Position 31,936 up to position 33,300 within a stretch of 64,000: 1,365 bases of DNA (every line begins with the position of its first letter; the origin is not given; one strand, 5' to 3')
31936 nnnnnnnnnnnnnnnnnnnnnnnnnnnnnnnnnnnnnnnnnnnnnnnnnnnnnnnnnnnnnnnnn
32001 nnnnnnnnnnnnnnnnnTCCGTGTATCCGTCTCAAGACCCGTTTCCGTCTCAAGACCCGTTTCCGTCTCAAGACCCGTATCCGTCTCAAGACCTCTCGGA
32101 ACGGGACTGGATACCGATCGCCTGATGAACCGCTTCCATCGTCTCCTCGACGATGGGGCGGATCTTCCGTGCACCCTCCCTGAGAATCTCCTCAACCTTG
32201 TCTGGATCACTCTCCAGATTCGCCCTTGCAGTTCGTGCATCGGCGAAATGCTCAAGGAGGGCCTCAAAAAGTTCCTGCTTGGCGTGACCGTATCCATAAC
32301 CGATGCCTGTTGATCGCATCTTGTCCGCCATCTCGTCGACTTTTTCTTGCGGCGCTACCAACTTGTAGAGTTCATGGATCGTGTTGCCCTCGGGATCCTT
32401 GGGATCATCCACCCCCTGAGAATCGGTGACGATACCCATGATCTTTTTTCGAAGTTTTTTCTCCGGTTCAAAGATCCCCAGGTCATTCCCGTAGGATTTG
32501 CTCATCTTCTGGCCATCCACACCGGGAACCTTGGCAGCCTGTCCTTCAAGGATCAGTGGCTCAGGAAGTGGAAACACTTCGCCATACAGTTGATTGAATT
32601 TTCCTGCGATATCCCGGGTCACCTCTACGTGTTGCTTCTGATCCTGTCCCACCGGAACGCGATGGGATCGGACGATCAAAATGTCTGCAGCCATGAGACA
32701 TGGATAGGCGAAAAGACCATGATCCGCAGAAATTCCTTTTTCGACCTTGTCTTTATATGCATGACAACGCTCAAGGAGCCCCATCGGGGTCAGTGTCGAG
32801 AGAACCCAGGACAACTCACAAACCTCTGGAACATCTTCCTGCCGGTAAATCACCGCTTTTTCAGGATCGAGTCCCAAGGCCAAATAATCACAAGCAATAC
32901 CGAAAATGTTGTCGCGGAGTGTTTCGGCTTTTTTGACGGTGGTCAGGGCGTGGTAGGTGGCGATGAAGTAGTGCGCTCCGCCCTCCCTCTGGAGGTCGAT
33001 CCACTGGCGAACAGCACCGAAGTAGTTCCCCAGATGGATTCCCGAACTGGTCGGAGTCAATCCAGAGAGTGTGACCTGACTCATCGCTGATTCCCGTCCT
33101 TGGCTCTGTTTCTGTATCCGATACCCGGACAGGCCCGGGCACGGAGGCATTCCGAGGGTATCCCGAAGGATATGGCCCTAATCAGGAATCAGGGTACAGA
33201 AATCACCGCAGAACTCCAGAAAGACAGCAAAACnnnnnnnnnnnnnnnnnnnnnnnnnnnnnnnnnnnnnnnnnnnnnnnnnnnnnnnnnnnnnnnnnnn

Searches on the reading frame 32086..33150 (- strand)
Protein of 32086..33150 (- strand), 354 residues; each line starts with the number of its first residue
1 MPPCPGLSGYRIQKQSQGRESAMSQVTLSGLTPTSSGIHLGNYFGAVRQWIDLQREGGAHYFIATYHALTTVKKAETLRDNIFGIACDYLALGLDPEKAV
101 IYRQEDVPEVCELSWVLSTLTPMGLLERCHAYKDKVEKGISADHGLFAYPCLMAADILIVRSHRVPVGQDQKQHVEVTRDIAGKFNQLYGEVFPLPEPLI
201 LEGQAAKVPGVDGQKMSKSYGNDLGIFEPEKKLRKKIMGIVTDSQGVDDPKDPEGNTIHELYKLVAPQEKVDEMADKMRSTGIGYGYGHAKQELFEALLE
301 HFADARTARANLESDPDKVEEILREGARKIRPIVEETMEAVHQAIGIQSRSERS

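Call 16: search_protein_families(library=pfam, proteins=[window:32086-33150:-], max_evalue=0.001)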
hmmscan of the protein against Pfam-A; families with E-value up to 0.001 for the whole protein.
window:32086-33150:- (354 aa): 1 family
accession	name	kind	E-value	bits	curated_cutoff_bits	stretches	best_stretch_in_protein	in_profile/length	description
PF00579.31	tRNA-synt_1b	-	1.3e-52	179.4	21.1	1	28-302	9-291/292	tRNA synthetases class I (W and Y)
